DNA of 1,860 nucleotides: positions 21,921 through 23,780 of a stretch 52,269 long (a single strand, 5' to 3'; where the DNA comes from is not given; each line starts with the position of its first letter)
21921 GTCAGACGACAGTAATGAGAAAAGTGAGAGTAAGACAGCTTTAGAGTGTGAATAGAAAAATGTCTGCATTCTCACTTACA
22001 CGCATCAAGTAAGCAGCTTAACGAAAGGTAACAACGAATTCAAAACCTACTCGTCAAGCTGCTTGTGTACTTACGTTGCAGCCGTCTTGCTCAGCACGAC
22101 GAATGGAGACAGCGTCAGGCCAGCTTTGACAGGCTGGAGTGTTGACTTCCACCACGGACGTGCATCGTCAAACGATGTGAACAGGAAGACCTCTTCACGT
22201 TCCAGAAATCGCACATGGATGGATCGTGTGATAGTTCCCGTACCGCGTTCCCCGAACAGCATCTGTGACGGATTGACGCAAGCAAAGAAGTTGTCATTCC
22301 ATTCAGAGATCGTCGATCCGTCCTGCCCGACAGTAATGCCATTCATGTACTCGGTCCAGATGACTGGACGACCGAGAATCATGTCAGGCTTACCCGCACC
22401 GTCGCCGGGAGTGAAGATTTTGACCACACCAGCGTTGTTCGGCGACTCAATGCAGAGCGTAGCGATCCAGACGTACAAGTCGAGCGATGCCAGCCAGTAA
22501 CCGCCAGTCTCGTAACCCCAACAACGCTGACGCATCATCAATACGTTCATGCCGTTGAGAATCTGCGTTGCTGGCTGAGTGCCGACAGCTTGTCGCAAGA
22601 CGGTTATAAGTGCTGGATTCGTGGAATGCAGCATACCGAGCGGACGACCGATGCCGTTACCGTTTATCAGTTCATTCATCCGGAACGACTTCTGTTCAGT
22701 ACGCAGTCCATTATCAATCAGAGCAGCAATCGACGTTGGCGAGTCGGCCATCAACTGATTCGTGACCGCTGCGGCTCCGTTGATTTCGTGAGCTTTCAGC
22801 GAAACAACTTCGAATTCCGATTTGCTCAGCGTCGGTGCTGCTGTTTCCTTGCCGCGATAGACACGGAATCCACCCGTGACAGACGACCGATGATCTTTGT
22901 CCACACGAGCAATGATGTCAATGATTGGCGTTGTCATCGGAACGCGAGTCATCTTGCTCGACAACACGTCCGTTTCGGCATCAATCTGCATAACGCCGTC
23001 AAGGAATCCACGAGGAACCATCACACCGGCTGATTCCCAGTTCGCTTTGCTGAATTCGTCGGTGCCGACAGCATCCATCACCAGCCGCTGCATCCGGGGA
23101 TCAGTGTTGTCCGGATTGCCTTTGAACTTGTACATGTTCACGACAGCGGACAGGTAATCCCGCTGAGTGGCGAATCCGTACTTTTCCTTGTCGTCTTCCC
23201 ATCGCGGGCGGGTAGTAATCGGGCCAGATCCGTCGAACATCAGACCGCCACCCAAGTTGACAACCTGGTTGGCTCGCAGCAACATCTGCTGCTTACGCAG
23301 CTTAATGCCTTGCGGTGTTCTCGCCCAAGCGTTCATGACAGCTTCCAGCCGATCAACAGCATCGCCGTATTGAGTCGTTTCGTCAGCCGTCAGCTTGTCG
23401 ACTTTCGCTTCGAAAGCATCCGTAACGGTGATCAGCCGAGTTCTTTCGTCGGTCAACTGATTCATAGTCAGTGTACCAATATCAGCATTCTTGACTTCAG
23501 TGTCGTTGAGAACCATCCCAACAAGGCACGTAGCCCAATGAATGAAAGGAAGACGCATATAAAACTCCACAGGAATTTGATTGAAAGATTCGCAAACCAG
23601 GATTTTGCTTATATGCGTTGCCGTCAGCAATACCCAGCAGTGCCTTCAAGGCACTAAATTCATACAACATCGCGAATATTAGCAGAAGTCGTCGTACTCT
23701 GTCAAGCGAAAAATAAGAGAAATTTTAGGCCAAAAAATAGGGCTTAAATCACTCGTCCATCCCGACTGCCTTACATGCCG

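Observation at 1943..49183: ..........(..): a strand-fixed intergenic motif with 11 exact copies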

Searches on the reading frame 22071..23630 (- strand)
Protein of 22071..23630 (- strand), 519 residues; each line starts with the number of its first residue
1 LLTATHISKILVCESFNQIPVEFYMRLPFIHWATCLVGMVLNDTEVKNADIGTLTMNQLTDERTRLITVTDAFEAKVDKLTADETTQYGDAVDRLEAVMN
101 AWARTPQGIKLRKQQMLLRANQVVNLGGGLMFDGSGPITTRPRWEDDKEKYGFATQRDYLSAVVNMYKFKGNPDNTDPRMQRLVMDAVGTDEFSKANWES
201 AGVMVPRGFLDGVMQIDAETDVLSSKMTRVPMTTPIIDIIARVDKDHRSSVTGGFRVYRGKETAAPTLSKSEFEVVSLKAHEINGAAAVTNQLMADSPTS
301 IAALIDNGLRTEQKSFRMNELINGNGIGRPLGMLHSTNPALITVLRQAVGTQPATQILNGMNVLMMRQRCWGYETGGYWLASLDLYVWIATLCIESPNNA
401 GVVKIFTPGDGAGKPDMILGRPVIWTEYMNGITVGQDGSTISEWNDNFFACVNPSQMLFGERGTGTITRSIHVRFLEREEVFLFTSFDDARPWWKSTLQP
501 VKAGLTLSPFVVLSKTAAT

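Call 6: search_protein_families(library=phrogs, proteins=[window:22071-23630:-], max_evalue=0.00001)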
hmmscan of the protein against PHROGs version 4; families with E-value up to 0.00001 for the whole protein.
window:22071-23630:- (519 aa): 2 families
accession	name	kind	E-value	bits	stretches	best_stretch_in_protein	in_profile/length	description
phrog_10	-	head and packaging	2e-17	64.5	1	58-496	267-628/752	major head protein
phrog_617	-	head and packaging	8.1e-06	26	0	261-468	401-582/626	major head protein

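Call 19: find_related_loci(query=window:22071-23630:-, collection=viral_contigs, flank=10000)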
Query window:22071-23630:- (519 aa) in viral_contigs; peptide patterns used: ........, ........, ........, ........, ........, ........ (x = any residue, [..] = any of these).
58 stretches matched a pattern; 58 encode a relative of the query (tblastn E <= 1e-3); 58 distinct loci.
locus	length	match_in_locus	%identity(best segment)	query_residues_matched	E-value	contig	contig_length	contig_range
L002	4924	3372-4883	66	1-518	0e+0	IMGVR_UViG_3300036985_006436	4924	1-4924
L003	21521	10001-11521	65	1-518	0e+0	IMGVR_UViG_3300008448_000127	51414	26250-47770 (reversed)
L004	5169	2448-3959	66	1-518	0e+0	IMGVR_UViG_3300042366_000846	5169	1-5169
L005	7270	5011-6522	66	1-518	0e+0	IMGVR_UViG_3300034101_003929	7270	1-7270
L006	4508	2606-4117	65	1-518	0e+0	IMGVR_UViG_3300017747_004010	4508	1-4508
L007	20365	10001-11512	65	1-518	0e+0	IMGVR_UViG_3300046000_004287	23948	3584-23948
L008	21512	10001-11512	65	1-518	0e+0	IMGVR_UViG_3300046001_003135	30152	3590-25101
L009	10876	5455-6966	65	1-518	0e+0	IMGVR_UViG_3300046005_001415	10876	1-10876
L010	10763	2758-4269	65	1-518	0e+0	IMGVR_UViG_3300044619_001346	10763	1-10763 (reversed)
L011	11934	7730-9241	65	1-518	0e+0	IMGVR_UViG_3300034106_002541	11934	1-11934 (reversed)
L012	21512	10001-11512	65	1-518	0e+0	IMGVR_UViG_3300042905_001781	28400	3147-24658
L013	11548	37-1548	65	1-518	0e+0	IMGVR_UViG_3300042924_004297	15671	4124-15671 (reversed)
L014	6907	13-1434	68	39-518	0e+0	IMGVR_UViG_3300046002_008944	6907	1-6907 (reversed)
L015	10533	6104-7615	64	1-518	0e+0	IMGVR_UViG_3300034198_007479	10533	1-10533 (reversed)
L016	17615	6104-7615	64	1-518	0e+0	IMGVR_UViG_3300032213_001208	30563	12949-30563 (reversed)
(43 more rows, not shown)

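Call 47: find_related_loci(query=window:22071-23630:-, collection=genome_contigs, flank=10000)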
Query window:22071-23630:- (519 aa) in genome_contigs; peptide patterns used: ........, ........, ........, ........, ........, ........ (x = any residue, [..] = any of these).
28 stretches matched a pattern; 1 encode a relative of the query (tblastn E <= 1e-3); 1 distinct loci.
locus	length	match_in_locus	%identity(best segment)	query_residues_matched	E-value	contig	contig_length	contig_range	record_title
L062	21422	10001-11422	67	39-518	0e+0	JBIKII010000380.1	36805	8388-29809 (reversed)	MAG: Caulobacter sp. isolate ME2014-05-30_3300043465_group5_bin127 Rohwer_bin1851_scaffold_520_c1, whole genome shotgun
